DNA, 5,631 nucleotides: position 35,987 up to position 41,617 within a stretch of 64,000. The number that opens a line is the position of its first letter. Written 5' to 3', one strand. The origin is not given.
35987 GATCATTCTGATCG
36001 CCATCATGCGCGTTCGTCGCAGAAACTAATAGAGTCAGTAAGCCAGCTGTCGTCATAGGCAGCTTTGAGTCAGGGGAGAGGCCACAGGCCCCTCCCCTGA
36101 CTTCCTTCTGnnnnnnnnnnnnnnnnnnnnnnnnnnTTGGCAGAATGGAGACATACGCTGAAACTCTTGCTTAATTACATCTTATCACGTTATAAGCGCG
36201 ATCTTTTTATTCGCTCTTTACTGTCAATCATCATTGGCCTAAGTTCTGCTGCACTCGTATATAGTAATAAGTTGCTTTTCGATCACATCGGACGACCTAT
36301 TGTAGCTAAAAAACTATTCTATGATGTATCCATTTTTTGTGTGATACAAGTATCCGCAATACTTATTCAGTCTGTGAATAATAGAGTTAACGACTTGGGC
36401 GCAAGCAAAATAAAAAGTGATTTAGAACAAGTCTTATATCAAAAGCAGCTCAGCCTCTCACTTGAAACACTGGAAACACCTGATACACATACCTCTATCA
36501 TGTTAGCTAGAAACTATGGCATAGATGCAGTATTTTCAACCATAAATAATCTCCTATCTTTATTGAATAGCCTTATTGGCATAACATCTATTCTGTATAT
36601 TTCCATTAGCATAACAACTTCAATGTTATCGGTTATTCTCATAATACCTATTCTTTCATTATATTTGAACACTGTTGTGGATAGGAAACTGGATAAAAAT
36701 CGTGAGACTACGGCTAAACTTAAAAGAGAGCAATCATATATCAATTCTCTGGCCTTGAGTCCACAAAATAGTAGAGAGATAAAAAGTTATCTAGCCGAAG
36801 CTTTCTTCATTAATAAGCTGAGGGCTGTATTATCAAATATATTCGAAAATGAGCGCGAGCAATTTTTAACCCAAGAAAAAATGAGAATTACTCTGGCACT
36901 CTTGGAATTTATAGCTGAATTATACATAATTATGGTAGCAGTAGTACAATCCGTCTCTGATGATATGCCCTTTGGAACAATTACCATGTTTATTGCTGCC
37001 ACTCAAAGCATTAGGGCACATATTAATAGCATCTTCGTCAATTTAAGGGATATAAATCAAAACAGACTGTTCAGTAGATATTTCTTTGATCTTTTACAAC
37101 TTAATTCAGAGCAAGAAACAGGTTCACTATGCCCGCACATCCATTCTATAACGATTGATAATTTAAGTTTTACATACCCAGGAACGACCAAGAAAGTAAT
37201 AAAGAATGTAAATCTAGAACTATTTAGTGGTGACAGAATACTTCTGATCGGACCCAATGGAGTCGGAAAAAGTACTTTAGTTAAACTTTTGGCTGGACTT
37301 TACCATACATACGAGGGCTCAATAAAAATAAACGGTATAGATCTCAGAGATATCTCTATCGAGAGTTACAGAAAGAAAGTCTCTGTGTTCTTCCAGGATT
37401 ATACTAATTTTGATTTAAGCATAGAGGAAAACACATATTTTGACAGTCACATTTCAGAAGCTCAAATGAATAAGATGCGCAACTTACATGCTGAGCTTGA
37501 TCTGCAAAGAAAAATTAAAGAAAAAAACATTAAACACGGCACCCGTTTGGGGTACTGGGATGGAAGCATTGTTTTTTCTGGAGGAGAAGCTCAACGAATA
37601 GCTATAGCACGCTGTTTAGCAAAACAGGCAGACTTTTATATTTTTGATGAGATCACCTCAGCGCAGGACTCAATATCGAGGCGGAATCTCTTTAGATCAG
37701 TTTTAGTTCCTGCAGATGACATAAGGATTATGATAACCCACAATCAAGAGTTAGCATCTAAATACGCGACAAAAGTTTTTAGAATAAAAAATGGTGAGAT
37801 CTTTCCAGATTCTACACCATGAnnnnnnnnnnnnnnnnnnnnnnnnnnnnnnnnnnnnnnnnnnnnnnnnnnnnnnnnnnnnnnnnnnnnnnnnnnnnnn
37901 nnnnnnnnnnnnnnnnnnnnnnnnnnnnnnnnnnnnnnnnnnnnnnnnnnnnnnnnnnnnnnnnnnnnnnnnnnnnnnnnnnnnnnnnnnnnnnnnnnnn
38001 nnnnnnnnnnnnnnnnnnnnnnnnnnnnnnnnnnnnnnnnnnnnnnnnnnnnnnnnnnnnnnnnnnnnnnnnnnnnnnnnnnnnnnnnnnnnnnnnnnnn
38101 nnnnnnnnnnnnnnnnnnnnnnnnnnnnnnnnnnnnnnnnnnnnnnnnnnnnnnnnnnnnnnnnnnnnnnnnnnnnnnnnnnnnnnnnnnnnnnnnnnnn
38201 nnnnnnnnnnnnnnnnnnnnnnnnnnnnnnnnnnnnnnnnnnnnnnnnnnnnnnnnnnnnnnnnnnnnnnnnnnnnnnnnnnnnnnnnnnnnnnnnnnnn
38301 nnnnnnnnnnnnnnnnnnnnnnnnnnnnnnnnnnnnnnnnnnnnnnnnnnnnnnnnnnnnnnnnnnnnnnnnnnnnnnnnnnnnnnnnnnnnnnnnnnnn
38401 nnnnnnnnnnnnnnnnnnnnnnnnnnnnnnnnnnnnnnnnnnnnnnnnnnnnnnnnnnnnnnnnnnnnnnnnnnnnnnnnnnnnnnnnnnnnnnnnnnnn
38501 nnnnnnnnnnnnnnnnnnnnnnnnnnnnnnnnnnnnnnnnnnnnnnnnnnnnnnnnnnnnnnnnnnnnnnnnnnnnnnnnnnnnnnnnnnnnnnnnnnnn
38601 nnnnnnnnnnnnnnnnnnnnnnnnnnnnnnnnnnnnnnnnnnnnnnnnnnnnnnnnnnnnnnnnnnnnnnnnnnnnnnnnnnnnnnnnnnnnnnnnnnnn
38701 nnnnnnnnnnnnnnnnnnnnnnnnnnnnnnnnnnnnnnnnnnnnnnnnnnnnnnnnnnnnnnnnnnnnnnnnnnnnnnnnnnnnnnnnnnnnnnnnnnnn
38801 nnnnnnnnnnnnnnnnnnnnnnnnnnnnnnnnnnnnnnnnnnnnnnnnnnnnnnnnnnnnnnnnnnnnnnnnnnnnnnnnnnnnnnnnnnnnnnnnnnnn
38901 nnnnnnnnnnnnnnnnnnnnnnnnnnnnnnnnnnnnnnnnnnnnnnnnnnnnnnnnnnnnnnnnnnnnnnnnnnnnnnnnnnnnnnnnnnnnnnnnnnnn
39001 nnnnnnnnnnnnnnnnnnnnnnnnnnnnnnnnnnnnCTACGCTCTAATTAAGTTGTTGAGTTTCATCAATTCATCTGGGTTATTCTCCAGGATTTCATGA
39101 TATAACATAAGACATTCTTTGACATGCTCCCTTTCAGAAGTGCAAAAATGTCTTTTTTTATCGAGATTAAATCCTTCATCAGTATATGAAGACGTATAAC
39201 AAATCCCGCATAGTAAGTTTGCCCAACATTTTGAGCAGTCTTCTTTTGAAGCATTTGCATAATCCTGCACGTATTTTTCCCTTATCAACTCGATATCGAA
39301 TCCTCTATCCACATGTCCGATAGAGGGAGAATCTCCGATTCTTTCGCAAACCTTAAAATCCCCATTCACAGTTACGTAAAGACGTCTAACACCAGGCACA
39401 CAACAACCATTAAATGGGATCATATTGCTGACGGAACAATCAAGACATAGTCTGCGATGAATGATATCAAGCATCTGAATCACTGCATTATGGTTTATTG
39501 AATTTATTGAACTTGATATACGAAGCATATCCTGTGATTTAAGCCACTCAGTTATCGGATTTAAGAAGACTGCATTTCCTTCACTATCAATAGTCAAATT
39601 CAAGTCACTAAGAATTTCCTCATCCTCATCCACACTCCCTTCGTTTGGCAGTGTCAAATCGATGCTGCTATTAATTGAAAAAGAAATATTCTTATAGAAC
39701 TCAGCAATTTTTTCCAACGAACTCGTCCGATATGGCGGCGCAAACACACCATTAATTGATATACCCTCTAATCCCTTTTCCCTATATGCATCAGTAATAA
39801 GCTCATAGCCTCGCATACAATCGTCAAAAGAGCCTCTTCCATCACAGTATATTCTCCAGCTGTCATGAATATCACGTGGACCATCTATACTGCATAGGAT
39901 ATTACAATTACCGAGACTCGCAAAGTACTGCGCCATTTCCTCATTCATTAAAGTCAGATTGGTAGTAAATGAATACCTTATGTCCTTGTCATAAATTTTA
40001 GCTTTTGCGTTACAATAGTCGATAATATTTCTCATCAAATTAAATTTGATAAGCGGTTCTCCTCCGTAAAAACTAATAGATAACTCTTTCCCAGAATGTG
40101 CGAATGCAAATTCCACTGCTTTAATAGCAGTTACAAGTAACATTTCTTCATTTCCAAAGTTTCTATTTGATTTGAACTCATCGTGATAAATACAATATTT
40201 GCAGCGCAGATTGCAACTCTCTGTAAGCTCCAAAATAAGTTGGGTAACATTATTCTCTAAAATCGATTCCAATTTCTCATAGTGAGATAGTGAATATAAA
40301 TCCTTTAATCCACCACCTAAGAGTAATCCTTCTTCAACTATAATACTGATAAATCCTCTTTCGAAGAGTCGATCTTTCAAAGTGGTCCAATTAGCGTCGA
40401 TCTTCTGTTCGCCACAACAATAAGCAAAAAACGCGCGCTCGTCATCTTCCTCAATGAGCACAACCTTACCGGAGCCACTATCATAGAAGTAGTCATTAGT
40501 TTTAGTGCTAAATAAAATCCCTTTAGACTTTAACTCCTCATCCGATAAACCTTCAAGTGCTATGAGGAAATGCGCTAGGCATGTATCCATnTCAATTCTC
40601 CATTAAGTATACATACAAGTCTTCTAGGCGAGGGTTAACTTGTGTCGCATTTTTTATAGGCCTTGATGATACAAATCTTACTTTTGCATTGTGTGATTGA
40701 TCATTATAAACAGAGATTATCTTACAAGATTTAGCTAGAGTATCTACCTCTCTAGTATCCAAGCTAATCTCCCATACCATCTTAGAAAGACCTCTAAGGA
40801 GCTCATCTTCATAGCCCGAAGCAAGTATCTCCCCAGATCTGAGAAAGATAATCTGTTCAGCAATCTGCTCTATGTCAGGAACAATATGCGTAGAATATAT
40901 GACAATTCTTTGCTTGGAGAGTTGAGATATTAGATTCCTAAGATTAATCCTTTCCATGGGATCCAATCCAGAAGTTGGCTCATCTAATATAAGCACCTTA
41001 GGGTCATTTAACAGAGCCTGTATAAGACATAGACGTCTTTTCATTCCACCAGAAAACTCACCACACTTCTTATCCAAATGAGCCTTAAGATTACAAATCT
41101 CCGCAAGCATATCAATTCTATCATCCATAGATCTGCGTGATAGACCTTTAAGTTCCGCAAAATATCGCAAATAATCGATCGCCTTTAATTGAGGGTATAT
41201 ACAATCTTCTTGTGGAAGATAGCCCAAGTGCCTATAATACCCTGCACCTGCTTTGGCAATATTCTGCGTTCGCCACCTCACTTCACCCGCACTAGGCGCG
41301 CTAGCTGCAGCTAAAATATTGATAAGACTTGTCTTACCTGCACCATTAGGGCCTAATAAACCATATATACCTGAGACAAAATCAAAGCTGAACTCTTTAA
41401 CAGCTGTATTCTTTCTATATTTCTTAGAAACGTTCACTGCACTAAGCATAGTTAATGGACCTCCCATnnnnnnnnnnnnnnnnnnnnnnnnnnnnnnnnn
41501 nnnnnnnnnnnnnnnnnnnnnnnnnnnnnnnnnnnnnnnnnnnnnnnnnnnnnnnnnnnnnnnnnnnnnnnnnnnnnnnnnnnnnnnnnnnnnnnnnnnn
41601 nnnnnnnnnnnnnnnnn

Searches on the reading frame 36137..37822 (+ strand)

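Call 13: search_protein_families(library=pfam, proteins=[window:36137-37822:+], max_evalue=0.01)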
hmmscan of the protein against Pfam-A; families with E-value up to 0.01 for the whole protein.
window:36137-37822:+ (561 aa): 14 families
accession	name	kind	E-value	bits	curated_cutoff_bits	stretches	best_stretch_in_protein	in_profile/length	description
PF00005.33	ABC_tran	-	1.8e-30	106.8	25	1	356-508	2-137/137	ABC transporter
PF02463.25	SMC_N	-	9.5e-06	25.6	40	1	363-551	22-212/220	RecF/RecN/SMC N terminal domain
PF07728.20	AAA_5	-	9.4e-05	22.9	22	0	368-390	2-24/139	AAA domain (dynein-related subfamily)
PF00664.28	ABC_membrane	-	0.0001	22.5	28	1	28-288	6-266/274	ABC transporter transmembrane region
PF00004.35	AAA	-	0.00019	22.3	21.2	1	368-421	1-52/131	ATPase family associated with various cellular activities (AAA)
PF03215.21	Rad17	-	0.0004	20.8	23.8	1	366-458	45-133/186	Rad17 P-loop domain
PF13304.12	AAA_21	-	0.001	19.6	27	1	370-392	4-36/304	AAA domain, putative AbiEii toxin, Type IV TA system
PF03193.22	RsgA_GTPase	-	0.0014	18.9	30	1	350-390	92-131/174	RsgA GTPase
PF13476.12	AAA_23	-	0.0015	19.7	27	1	356-431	11-94/201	AAA domain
PF13175.12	AAA_15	-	0.0023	18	32.1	1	367-466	25-132/374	AAA ATPase domain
PF13555.12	AAA_29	-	0.0033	17.6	27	1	365-382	23-39/61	P-loop containing region of AAA domain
PF13173.12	AAA_14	-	0.0035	17.8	27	0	368-420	5-56/129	AAA domain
PF05673.19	DUF815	-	0.0069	16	23.8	0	331-391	18-79/249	Protein of unknown function (DUF815)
PF20720.3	nSTAND3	-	0.0094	16.1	27.2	0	368-421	20-72/155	Novel STAND NTPase 3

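Call 14: search_protein_families(library=ncbifam, proteins=[window:36137-37822:+], max_evalue=0.01)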
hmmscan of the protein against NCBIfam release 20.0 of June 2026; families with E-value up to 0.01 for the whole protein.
window:36137-37822:+ (561 aa): 187 families (the best 25 are shown)
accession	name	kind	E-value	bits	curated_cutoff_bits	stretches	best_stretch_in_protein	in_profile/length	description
TIGR02203.1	MsbA_lipidA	equivalog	2.6e-47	161.6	602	1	31-519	24-510/572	lipid A export permease/ATP-binding protein MsbA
NF045998.1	cleave_ABC_plasm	equivalog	8.5e-44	149.9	500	1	20-506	152-629/673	Mbov_0121 family peptidase domain-containing ABC transporter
TIGR03375.1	type_I_sec_LssB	subfamily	1e-39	136.5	693.1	1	72-557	200-681/696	type I secretion system permease/ATPase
TIGR02857.1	CydD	equivalog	2.3e-39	135.7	435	1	60-543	43-523/529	thiol reductant ABC exporter subunit CydD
NF010178.0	PRK13657.1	equivalog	6.7e-39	133.8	733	1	47-554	41-546/588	glucan ABC transporter ATP-binding protein/ permease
TIGR03796.1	NHLM_micro_ABC1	equivalog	1.3e-38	132.8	853.3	1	147-519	276-655/710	NHLP family bacteriocin export ABC transporter peptidase/permease/ATPase subunit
TIGR00958.1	3a01208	subfamily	4.9e-38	130.9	874.6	1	42-555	183-691/711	antigen peptide transporter 2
TIGR02204.1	MsbA_rel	hypoth_equivalog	1.4e-37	129.6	780.4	1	7-523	5-520/576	ABC transporter, permease/ATP-binding protein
NF008364.0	PRK11160.1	equivalog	2.4e-37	128.8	630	1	94-556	93-553/575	heme ABC transporter ATP-binding protein/permease CydC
TIGR01846.1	type_I_sec_HlyB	subfamily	1.3e-35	122.8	725.55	1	45-556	159-670/694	type I secretion system permease/ATPase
NF008381.0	PRK11176.1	equivalog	4.3e-35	121.1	867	1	8-555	13-556/582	lipid A ABC transporter ATP-binding protein/permease MsbA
NF045513.1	HepA_fam_ABC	equivalog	1.7e-34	119.2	725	1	61-521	94-552/610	heterocyst formation ABC transporter subunit HepA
TIGR01193.1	bacteriocin_ABC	subfamily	2.7e-34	118.7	523.85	1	120-556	257-687/708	peptide cleavage/export ABC transporter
TIGR03797.1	NHLM_micro_ABC2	equivalog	4.8e-34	117.9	709.4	1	6-536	121-644/686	NHLP bacteriocin export ABC transporter permease/ATPase subunit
TIGR02868.1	CydC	equivalog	5.1e-34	117.8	329.05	1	148-536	141-529/530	thiol reductant ABC exporter subunit CydC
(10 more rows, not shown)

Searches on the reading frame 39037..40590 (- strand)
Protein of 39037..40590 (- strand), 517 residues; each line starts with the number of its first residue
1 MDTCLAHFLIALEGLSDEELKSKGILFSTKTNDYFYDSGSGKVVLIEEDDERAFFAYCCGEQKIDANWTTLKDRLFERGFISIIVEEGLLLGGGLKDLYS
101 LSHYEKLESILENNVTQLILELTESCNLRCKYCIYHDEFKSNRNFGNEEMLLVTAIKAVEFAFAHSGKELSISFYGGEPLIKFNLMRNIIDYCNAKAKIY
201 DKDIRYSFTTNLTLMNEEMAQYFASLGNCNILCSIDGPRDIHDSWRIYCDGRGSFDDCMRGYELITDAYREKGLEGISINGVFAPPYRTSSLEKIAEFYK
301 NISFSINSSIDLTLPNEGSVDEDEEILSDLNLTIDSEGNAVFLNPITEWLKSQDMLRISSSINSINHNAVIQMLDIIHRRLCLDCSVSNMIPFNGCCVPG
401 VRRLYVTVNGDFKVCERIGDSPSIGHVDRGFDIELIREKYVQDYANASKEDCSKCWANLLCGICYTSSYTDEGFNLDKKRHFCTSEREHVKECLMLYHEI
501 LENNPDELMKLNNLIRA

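Call 13: search_protein_families(library=pfam, proteins=[window:39037-40590:-], max_evalue=0.01)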
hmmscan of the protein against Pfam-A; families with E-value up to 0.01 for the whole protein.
window:39037-40590:- (517 aa): 2 families
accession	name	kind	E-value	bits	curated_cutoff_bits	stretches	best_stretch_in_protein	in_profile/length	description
PF04055.27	Radical_SAM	-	5.5e-16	59.6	29.5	1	121-296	2-163/166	Radical SAM superfamily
PF13353.11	Fer4_12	-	4.5e-05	24.2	22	1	124-231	13-111/137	4Fe-4S single cluster domain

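Call 14: search_protein_families(library=ncbifam, proteins=[window:39037-40590:-], max_evalue=0.01)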
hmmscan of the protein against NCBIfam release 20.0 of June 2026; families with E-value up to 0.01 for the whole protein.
window:39037-40590:- (517 aa): 68 families (the best 25 are shown)
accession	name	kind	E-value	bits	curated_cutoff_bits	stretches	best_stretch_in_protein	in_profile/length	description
NF035951.1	rSAM_RumMC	equivalog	4.5e-130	434.7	720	1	15-513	8-506/510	RumMC family radical SAM sactipeptide maturase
TIGR04068.1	rSAM_ocin_clost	equivalog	2.1e-79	267.6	500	1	26-497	4-453/462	Cys-rich peptide radical SAM maturase CcpM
TIGR03906.1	quino_hemo_SAM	equivalog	1.6e-48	165.6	453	2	110-265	88-241/467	quinohemoprotein amine dehydrogenase maturation protein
TIGR04148.1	GG_samocin_CFB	equivalog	2.1e-44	152.4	300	1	113-512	14-408/411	radical SAM peptide maturase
NF038170.1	lachnocin_rSAM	equivalog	2e-43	148.9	550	2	104-261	64-219/440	lachnocin radical SAM maturase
NF047865.1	rSAM_PapB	equivalog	2.4e-41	142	340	2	115-266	2-150/330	PapB family radical SAM/SPASM ranthipeptide maturase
TIGR04064.1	rSAM_nif11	equivalog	5.9e-40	137.3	518.7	1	112-499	74-435/459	nif11-like peptide radical SAM maturase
TIGR03974.1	rSAM_six_Cys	equivalog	3.8e-36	124.9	425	2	97-268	74-247/451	thioether cross-link-forming SCIFF peptide maturase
NF040492.1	not_ScfB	exception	1.7e-33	116.2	855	1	97-470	73-421/450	ScfB-related radical SAM/SPASM orphan maturase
TIGR03978.1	rSAM_paired_1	equivalog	3.6e-31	108.4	370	1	112-272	78-234/466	His-Xaa-Ser system radical SAM maturase HxsB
TIGR04280.1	geopep_mat_rSAM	hypoth_equivalog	1.1e-26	93.8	400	1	114-265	82-230/428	geopeptide radical SAM maturase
NF041707.1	rSAM_YhhB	equivalog_domain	1.8e-20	73.2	445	1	117-303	3-186/369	cyclophane-forming radical SAM/SPASM peptide maturase YhhB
TIGR03942.1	sulfatase_rSAM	equivalog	7.4e-20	71.3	349.45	1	123-488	8-348/363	anaerobic sulfatase maturase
NF038107.1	rSAM_NF038107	equivalog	4.4e-19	68.6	600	1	90-267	60-235/444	Cys-every-fifth radical SAM/SPASM peptide maturase CefB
TIGR04115.1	rSAM_Cxxx_rpt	equivalog_domain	1.1e-18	67.9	350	1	120-264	6-154/359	radical SAM peptide maturase, CXXX-repeat target family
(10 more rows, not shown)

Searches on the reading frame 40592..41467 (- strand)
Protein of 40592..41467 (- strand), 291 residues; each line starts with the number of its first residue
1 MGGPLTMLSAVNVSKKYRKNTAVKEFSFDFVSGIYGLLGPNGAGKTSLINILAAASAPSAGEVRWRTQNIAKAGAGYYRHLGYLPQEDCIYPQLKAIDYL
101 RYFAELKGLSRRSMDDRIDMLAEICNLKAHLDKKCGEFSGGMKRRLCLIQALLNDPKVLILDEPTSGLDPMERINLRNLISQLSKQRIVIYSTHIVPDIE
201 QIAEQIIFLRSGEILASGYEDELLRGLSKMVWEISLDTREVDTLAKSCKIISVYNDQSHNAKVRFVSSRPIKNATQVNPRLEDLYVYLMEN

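Call 13: search_protein_families(library=pfam, proteins=[window:40592-41467:-], max_evalue=0.01)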
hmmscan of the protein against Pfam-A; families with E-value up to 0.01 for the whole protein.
window:40592-41467:- (291 aa): 4 families
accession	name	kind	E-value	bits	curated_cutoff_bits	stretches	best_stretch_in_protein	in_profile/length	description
PF00005.33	ABC_tran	-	4.3e-27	95.8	25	1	27-166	5-137/137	ABC transporter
PF13304.12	AAA_21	-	4.4e-12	47.1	27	2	137-194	237-298/304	AAA domain, putative AbiEii toxin, Type IV TA system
PF13476.12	AAA_23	-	2e-05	25.8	27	1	24-55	11-42/201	AAA domain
PF02463.25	SMC_N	-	2.1e-05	24.5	40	0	19-50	11-42/220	RecF/RecN/SMC N terminal domain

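Call 14: search_protein_families(library=ncbifam, proteins=[window:40592-41467:-], max_evalue=0.01)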
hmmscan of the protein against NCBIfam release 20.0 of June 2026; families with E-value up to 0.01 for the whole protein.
window:40592-41467:- (291 aa): 192 families (the best 25 are shown)
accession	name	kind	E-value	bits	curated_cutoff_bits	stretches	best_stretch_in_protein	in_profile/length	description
TIGR03522.1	GldA_ABC_ATP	equivalog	9.5e-53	179.6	402.6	1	10-267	5-264/301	gliding motility-associated ABC transporter ATP-binding subunit GldA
TIGR01188.1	drrA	subfamily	1.3e-50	172.5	312.45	1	15-264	1-252/302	daunorubicin resistance ABC transporter, ATP-binding protein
TIGR03864.1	PQQ_ABC_ATP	hypoth_equivalog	4.8e-44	150.6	302.25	1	8-225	2-221/236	ABC transporter, ATP-binding subunit, PQQ-dependent alcohol dehydrogenase system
NF010060.0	PRK13537.1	equivalog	3.3e-43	147.8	521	1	7-225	15-235/314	nodulation factor ABC transporter ATP-binding protein NodI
TIGR03740.1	galliderm_ABC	subfamily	3.7e-42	144.5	309.75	1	10-215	3-203/223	lantibiotic protection ABC transporter ATP-binding subunit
NF033858.1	ABC2_perm_RbbA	equivalog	2.2e-39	135.1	1050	1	11-226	5-227/909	ribosome-associated ATPase/putative transporter RbbA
NF010059.0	PRK13536.1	equivalog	5.1e-39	134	549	1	9-225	45-263/342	nodulation factor ABC transporter ATP-binding protein NodI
TIGR04406.1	LPS_export_lptB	equivalog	1e-36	126.5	240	1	8-225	2-224/239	LPS export ABC transporter ATP-binding protein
TIGR01288.1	nodI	equivalog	4.1e-36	124.5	424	1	10-224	7-223/303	nodulation factor ABC transporter ATP-binding protein NodI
NF040933.2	ABC_arch_GlcV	equivalog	5.5e-32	111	450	1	11-226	6-232/357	glucose ABC transporter ATP-binding protein GlcV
TIGR03265.1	PhnT2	equivalog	3.5e-31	108.7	457.7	1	7-223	4-222/353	putative 2-aminoethylphosphonate ABC transporter ATP-binding protein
NF047568.1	PSM_export_PmtC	equivalog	4e-31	108.6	375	1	12-240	5-221/290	phenol-soluble modulin export ABC transporter ATP-binding protein PmtC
TIGR04521.1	ECF_ATPase_2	equivalog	5e-30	104.5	330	1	18-248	16-256/279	energy-coupling factor transporter ATPase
NF047565.1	PSM_export_PmtA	equivalog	4.9e-29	101.5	350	1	18-244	12-236/282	phenol-soluble modulin export ABC transporter ATP-binding protein PmtA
TIGR00968.1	3a0106s01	subfamily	1.7e-28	99.8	342.75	1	11-224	4-219/237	sulfate ABC transporter ATP-binding protein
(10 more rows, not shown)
